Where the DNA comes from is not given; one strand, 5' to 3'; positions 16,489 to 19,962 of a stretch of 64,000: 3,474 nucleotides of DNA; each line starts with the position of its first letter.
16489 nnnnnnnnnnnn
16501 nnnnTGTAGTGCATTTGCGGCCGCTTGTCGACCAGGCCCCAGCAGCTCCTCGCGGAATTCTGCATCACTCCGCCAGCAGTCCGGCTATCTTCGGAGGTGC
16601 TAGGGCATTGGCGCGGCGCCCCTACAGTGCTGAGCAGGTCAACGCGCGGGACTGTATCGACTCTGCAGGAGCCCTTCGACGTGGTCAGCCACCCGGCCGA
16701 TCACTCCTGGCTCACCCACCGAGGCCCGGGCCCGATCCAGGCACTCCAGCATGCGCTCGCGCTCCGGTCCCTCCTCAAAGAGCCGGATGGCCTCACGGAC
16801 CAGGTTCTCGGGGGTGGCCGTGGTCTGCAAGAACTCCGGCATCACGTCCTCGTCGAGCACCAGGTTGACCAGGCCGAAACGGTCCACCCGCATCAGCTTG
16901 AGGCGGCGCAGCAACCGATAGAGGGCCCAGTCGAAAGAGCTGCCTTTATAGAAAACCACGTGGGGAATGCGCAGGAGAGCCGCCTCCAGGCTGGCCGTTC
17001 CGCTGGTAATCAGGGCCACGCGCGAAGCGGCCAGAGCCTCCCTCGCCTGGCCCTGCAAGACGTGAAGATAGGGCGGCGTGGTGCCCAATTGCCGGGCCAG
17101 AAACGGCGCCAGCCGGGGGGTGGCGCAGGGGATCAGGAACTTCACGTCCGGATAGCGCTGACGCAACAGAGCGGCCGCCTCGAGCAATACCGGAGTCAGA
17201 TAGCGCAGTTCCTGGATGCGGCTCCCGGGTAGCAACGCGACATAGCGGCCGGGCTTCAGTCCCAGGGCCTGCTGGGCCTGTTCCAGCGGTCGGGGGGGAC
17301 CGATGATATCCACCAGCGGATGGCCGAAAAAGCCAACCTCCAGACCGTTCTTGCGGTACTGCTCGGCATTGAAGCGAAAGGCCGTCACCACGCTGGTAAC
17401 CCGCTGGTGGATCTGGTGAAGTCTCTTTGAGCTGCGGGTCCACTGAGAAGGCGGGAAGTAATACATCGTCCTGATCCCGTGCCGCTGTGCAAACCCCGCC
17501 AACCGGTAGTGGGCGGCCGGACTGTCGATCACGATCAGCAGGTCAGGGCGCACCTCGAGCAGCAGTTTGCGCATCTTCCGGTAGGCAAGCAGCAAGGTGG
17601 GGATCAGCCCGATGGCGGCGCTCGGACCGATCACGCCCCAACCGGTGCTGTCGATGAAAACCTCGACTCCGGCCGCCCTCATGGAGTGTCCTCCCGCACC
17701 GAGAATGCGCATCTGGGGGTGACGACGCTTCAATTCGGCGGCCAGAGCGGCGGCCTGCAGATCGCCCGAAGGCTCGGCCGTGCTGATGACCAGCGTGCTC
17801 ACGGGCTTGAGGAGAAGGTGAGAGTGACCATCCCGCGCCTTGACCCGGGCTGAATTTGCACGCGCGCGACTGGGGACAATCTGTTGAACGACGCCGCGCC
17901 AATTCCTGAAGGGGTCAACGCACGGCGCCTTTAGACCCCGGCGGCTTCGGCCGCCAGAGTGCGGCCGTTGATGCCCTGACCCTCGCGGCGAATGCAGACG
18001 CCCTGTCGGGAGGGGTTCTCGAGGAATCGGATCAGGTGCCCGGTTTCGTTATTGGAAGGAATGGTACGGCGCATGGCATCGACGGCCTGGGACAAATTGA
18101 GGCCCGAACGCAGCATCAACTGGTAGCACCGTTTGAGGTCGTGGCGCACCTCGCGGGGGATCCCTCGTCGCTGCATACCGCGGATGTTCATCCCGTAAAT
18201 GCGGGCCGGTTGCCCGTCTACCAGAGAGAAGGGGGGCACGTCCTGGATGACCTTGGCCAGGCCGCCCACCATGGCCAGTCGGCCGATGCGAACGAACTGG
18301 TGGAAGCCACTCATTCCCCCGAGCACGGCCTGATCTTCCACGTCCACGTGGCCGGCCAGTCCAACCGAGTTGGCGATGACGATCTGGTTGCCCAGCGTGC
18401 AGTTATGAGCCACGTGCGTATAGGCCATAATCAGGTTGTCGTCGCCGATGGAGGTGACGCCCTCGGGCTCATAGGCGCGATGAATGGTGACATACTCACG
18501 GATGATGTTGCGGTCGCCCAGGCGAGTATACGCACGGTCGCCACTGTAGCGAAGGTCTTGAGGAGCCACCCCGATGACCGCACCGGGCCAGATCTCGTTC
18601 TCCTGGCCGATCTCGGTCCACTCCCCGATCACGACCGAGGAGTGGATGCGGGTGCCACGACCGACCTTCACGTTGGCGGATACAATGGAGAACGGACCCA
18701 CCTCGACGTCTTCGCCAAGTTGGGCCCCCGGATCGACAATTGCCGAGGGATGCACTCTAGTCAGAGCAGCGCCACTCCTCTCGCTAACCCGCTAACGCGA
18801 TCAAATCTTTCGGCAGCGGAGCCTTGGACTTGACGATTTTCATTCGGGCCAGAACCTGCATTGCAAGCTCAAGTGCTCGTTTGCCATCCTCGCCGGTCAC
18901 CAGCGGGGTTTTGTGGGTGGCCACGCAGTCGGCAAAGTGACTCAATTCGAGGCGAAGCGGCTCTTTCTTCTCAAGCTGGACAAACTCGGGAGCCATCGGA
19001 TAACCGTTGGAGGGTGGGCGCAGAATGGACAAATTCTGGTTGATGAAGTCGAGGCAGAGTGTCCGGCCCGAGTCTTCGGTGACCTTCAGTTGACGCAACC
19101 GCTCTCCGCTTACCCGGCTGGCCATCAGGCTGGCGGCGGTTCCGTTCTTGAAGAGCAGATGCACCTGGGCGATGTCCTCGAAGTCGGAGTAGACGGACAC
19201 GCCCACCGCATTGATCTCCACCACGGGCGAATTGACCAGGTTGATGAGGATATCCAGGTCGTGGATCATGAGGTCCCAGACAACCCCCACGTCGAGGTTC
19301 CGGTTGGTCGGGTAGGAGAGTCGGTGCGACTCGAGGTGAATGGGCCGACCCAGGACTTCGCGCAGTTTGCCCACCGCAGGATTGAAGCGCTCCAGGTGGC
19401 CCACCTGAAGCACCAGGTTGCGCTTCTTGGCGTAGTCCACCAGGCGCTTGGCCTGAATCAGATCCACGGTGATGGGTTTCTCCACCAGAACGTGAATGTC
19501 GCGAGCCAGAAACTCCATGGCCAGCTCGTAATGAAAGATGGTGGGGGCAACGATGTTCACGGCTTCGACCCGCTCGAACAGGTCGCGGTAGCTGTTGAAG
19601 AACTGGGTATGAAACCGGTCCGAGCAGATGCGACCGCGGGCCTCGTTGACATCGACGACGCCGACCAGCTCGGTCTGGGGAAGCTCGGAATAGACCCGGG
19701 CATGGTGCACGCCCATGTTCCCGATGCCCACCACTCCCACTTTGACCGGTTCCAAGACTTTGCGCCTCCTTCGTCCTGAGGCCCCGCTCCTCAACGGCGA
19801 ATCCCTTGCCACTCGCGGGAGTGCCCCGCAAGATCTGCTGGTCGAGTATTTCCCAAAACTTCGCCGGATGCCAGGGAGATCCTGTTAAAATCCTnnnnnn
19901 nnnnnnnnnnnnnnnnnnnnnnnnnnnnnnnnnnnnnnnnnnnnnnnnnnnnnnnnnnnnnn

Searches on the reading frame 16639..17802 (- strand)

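Call 35: search_protein_families(library=pfam, proteins=[window:16639-17802:-], max_evalue=0.001)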
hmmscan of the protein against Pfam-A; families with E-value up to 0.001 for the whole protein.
window:16639-17802:- (387 aa): 1 family
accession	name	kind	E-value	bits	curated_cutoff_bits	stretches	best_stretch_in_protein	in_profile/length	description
PF02684.21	LpxB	-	8.5e-72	242.5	22.6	1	5-347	2-344/374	Lipid-A-disaccharide synthetase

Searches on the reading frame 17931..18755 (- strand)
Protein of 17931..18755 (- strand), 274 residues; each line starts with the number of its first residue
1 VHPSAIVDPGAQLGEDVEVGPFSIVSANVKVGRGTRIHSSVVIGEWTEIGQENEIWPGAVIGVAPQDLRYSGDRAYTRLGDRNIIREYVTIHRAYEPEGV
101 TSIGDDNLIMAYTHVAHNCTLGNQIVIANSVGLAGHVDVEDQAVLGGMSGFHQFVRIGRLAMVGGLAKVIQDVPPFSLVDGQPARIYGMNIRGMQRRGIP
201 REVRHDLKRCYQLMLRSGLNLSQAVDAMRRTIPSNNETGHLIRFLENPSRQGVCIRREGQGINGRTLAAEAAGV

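Call 35: search_protein_families(library=pfam, proteins=[window:17931-18755:-], max_evalue=0.001)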
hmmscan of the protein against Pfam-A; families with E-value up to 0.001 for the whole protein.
window:17931-18755:- (274 aa): 3 families
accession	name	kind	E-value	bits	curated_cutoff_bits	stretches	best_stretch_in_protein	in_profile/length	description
PF13720.11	Acetyltransf_11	-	1.7e-23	83.3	24.5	1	172-254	1-82/82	Udp N-acetylglucosamine O-acyltransferase; Domain 2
PF00132.30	Hexapep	-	3.4e-23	80.7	27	2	101-135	2-36/36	Bacterial transferase hexapeptide (six repeats)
PF25084.1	LbH_EIF2B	-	1.5e-06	28.6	54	0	28-61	9-41/105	EIF2B subunit epsilon LbH domain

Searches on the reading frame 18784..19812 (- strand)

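Call 35: search_protein_families(library=pfam, proteins=[window:18784-19812:-], max_evalue=0.001)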
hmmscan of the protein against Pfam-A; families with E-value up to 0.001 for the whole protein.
window:18784-19812:- (342 aa): 3 families
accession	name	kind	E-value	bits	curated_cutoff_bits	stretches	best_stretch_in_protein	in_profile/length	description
PF01408.29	GFO_IDH_MocA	-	2.9e-29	102.6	24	1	23-139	1-120/120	Oxidoreductase family, NAD-binding Rossmann fold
PF22725.1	GFO_IDH_MocA_C3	-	1.2e-10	41.9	27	1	154-244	13-116/124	GFO/IDH/MocA C-terminal domain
PF02894.22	GFO_IDH_MocA_C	-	1.9e-06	28.3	22.9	1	153-318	8-204/218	Oxidoreductase family, C-terminal alpha/beta domain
